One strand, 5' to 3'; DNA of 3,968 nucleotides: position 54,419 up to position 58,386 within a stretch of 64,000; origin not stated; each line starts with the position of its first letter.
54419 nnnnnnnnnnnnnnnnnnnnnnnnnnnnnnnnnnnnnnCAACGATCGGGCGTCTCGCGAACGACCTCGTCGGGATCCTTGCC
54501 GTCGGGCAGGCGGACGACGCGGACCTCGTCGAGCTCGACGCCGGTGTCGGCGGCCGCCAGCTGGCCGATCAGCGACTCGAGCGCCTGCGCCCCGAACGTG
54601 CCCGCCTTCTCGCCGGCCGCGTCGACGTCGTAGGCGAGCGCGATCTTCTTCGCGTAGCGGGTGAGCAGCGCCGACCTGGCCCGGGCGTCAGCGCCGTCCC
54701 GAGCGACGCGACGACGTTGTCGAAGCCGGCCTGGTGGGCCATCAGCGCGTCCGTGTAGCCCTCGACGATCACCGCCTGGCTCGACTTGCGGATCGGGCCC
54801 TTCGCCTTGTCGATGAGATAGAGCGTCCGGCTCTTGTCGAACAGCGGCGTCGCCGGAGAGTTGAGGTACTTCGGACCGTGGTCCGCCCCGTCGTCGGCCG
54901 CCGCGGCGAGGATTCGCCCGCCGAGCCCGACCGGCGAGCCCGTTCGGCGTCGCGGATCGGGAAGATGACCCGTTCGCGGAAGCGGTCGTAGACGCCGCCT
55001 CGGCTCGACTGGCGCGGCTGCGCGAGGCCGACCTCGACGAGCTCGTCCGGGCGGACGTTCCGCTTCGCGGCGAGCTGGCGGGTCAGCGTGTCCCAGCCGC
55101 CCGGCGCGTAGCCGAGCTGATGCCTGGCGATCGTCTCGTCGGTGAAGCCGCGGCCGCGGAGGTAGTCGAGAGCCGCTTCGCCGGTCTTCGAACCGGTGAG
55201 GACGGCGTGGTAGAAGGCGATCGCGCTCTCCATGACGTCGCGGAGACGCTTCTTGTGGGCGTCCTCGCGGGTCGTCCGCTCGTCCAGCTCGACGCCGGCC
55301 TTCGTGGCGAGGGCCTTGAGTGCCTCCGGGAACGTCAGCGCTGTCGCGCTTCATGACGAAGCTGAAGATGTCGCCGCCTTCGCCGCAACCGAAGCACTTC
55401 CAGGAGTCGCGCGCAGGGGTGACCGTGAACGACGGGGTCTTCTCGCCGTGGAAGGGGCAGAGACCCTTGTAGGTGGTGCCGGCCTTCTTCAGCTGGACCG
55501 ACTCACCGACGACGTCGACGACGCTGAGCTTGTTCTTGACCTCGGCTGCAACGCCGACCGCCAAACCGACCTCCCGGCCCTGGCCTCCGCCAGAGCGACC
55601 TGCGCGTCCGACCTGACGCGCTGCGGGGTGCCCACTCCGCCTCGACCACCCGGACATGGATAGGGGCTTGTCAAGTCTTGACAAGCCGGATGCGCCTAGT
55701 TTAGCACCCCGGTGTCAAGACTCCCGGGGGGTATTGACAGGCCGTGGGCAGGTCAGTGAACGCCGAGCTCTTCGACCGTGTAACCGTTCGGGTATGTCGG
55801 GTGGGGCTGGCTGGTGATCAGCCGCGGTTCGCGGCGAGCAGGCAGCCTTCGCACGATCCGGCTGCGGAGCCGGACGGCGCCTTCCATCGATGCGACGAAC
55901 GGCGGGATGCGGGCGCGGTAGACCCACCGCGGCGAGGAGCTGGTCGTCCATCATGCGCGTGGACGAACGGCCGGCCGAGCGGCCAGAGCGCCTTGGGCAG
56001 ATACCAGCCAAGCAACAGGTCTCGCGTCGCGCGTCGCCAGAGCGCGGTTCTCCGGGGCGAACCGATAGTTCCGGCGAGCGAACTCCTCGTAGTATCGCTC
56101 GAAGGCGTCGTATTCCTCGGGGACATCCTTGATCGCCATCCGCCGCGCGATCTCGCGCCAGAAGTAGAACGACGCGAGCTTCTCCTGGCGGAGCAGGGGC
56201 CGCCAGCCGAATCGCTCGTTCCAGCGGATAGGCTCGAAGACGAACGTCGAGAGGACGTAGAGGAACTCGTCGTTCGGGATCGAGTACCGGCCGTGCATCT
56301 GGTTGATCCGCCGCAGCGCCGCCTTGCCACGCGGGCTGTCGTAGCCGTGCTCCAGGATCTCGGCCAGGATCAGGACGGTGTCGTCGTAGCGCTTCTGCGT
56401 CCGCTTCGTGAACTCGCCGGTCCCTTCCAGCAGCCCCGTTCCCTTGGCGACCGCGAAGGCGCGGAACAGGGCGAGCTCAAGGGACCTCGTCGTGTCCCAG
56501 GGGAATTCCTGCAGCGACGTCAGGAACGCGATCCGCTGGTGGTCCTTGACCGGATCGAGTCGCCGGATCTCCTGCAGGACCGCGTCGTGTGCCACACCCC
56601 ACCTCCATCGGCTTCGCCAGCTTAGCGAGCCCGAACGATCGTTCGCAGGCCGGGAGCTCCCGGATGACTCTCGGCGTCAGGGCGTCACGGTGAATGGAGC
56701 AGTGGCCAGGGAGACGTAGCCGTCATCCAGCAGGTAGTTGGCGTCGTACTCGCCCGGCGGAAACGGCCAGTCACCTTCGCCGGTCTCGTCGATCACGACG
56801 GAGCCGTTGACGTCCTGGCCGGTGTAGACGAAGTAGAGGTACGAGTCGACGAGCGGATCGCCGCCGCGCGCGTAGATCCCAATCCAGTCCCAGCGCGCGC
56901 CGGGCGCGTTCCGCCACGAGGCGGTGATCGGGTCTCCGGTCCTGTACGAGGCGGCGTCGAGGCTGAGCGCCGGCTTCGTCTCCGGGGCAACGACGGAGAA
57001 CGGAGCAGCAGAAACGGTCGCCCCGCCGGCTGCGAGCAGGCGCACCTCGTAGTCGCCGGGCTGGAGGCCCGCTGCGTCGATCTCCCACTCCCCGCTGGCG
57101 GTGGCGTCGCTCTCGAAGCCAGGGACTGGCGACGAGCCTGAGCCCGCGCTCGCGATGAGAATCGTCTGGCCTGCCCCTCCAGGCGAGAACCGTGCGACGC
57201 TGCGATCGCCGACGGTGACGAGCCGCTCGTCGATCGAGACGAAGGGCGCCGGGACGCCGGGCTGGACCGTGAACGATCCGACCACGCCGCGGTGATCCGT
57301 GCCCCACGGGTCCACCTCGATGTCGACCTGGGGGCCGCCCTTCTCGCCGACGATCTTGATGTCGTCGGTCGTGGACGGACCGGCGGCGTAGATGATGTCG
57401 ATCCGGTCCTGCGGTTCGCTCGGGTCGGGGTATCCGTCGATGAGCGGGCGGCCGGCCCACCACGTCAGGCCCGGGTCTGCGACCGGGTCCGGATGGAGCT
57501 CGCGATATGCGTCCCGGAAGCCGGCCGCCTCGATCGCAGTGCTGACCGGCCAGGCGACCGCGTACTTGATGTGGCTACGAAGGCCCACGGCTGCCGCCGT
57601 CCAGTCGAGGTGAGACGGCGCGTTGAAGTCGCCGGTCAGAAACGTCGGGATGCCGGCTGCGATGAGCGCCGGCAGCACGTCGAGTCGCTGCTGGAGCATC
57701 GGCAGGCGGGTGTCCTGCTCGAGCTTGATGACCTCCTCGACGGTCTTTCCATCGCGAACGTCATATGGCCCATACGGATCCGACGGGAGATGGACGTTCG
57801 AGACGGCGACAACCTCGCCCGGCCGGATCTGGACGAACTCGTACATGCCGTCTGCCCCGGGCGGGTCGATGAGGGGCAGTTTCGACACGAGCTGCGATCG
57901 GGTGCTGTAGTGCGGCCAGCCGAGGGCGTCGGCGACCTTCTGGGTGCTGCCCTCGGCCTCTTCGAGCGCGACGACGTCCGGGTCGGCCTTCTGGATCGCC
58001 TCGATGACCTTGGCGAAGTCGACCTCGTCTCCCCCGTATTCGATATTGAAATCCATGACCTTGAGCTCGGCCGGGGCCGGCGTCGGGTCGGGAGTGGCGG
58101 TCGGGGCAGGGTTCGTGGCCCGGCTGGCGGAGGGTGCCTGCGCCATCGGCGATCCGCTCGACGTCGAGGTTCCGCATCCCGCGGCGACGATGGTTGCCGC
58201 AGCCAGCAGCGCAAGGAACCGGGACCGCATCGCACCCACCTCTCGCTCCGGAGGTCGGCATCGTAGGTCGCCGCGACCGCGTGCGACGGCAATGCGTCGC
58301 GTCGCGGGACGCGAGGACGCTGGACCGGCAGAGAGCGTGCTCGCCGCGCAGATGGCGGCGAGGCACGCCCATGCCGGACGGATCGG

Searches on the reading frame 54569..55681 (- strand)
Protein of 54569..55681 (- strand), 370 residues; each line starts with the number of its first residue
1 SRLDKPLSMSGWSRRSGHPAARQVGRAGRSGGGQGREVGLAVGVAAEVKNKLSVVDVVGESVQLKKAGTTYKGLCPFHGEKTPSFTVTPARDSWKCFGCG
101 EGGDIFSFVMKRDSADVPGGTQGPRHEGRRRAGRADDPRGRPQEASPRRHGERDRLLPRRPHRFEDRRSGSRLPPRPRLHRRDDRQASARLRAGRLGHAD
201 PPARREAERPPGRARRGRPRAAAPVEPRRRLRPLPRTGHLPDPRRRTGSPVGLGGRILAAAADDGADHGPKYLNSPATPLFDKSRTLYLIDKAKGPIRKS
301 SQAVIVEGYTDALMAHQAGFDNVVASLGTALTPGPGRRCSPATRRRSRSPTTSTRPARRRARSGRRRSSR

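Call 118: search_protein_families(library=padloc, max_evalue=0.001, proteins=[window:54569-55681:-])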
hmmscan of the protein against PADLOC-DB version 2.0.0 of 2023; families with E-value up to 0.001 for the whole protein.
window:54569-55681:- (370 aa): 2 families
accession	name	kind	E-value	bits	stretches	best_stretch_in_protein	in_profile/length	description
PDLC03767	RT_UG29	-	2.9e-18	62.7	2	47-114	8-79/2280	DRT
PDLC03800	RTasDnaG-like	-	2e-17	61.2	1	61-115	61-113/550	DRT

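Call 119: search_protein_families(library=pfam, max_evalue=0.001, proteins=[window:54569-55681:-])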
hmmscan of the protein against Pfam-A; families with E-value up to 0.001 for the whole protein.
window:54569-55681:- (370 aa): 5 families
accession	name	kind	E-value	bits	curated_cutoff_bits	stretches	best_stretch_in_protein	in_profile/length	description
PF01807.25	Zn_ribbon_DnaG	-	1.8e-27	95.5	24.9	1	46-115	7-76/98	CHC2 zinc finger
PF08275.17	DNAG_N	-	6e-09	36.5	26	1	246-294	86-128/128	DNA primase catalytic core, N-terminal domain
PF13662.12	Toprim_4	-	3.8e-08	33.9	25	1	301-334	1-34/85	Toprim domain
PF13155.12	Toprim_2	-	7.4e-05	23.5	22.1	1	304-333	1-32/88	Toprim-like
PF01751.28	Toprim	-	0.00012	22.7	23.1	1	303-333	2-35/96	Toprim domain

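Call 120: find_homologous_proteins(query=window:54569-55681:-, max_evalue=1e-20)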
Query window:54569-55681:- (370 aa): 7813 proteins with E <= 1e-20 among 8000 candidates; the best 120 are listed.
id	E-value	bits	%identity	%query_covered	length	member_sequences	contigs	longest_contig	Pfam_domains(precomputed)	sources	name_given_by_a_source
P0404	3.6e-105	370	66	79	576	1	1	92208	PF08275.18,PF13155.13,PF01807.26,PF13662.13,PF01751.29,PF13362.13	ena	-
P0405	2.0e-101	358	64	80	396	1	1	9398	PF08275.18,PF13155.13,PF01807.26,PF13662.13,PF01751.29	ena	-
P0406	5.4e-95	337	58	80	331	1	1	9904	PF08275.18,PF01807.26,PF13662.13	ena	-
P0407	8.9e-95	336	61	82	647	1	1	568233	PF08275.18,PF13155.13,PF01807.26,PF13662.13,PF10410.15,PF01751.29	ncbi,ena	-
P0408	7.9e-93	330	61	80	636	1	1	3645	PF08275.18,PF13155.13,PF01807.26,PF13662.13,PF10410.15,PF01751.29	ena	-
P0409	1.5e-91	325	61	80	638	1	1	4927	PF08275.18,PF13155.13,PF01807.26,PF13662.13,PF10410.15,PF01751.29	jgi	jgi:DNA primase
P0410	2.5e-91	325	60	80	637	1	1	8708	PF08275.18,PF13155.13,PF01807.26,PF13662.13,PF10410.15,PF01751.29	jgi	jgi:DNA primase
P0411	2.6e-91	325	60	80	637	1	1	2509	PF08275.18,PF13155.13,PF01807.26,PF13662.13,PF10410.15,PF01751.29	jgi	jgi:DNA primase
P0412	3.9e-91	324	60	80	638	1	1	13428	PF08275.18,PF13155.13,PF01807.26,PF13662.13,PF10410.15,PF01751.29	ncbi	-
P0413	4.1e-91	324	60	80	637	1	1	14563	PF08275.18,PF13155.13,PF01807.26,PF13662.13,PF10410.15,PF01751.29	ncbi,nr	ncbi:MAG TPA: DNA primase [Candidatus Limnocylindrales bacterium]|nr:DNA primase [Candidatus Limnocy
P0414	5.5e-91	324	60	80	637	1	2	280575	PF08275.18,PF13155.13,PF01807.26,PF13662.13,PF10410.15,PF01751.29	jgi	jgi:DNA primase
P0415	9.2e-91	323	55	79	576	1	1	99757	PF08275.18,PF13155.13,PF01807.26,PF13662.13,PF10410.15,PF01751.29,PF13362.13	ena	-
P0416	1.7e-90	322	61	79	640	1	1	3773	PF08275.18,PF13155.13,PF01807.26,PF13662.13,PF10410.15,PF01751.29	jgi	jgi:DNA primase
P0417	3.3e-90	321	60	80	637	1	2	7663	PF08275.18,PF13155.13,PF01807.26,PF13662.13,PF10410.15,PF01751.29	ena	-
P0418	4.6e-90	321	61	80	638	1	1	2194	PF08275.18,PF13155.13,PF01807.26,PF13662.13,PF10410.15,PF01751.29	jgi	jgi:DNA primase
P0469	1.0e-86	310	89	25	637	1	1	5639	PF08275.18,PF13155.13,PF01807.26,PF13662.13,PF10410.15,PF01751.29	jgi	-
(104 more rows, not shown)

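Call 123: find_encoding_contigs(protein=P0469, flank=3000, max_places=2)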
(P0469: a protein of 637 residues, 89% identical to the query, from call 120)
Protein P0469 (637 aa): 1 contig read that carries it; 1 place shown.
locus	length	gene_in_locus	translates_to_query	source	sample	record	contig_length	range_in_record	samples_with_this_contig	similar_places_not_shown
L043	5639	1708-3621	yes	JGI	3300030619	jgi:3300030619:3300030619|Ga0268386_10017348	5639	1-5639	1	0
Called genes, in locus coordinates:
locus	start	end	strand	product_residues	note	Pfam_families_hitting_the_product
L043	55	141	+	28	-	-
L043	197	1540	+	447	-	PF06965:Na_H_antiport_1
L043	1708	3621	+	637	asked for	PF01807:Zn_ribbon_DnaG, PF08275:DNAG_N, PF01751:Toprim, PF13155:Toprim_2, PF13662:Toprim_4, PF10410:DnaB_bind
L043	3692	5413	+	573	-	PF00140:Sigma70_r1_2, PF04542:Sigma70_r2, PF04539:Sigma70_r3, PF04545:Sigma70_r4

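Call 128: find_encoding_contigs(protein=window:54572-55564:-, flank=2000, max_places=5)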
Protein seq(331 aa) (331 aa): no gene with exactly this product is on record in the collection.

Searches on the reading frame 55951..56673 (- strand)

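Call 118: search_protein_families(library=padloc, max_evalue=0.001, proteins=[window:55951-56673:-])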
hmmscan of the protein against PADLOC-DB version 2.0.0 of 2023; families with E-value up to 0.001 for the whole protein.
window:55951-56673:- (240 aa): 0 families

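Call 119: search_protein_families(library=pfam, max_evalue=0.001, proteins=[window:55951-56673:-])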
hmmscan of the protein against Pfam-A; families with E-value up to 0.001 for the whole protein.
window:55951-56673:- (240 aa): 1 family
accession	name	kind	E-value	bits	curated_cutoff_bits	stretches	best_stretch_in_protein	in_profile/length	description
PF09995.15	MPAB_Lcp_cat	-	2.6e-12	47.7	23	1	78-235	28-190/231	ER-bound oxygenase mpaB/B'/Rubber oxygenase, catalytic domain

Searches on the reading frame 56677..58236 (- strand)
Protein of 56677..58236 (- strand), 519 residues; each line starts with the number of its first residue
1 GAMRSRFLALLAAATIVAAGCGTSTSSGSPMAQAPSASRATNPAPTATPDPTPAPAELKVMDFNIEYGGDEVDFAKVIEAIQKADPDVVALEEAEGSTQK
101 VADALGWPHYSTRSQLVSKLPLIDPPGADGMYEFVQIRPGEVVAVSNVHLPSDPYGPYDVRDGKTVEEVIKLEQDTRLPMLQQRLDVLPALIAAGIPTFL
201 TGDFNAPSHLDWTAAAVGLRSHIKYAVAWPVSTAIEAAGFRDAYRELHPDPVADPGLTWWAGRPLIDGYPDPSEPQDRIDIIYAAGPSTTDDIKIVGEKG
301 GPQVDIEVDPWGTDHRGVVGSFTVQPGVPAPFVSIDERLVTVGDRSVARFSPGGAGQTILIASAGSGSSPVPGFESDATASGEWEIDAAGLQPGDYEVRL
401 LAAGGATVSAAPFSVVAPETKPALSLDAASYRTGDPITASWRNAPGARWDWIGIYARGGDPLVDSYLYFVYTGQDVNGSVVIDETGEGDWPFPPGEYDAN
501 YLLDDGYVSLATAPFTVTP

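Call 118: search_protein_families(library=padloc, max_evalue=0.001, proteins=[window:56677-58236:-])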
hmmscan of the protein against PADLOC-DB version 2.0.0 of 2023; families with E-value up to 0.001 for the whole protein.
window:56677-58236:- (519 aa): 0 families

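Call 119: search_protein_families(library=pfam, max_evalue=0.001, proteins=[window:56677-58236:-])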
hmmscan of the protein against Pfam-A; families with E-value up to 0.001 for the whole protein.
window:56677-58236:- (519 aa): 1 family
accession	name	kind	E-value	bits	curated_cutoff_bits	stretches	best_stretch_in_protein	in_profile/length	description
PF03372.29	Exo_endo_phos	-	9.8e-14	52.1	24.5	1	63-315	3-225/225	Endonuclease/Exonuclease/phosphatase family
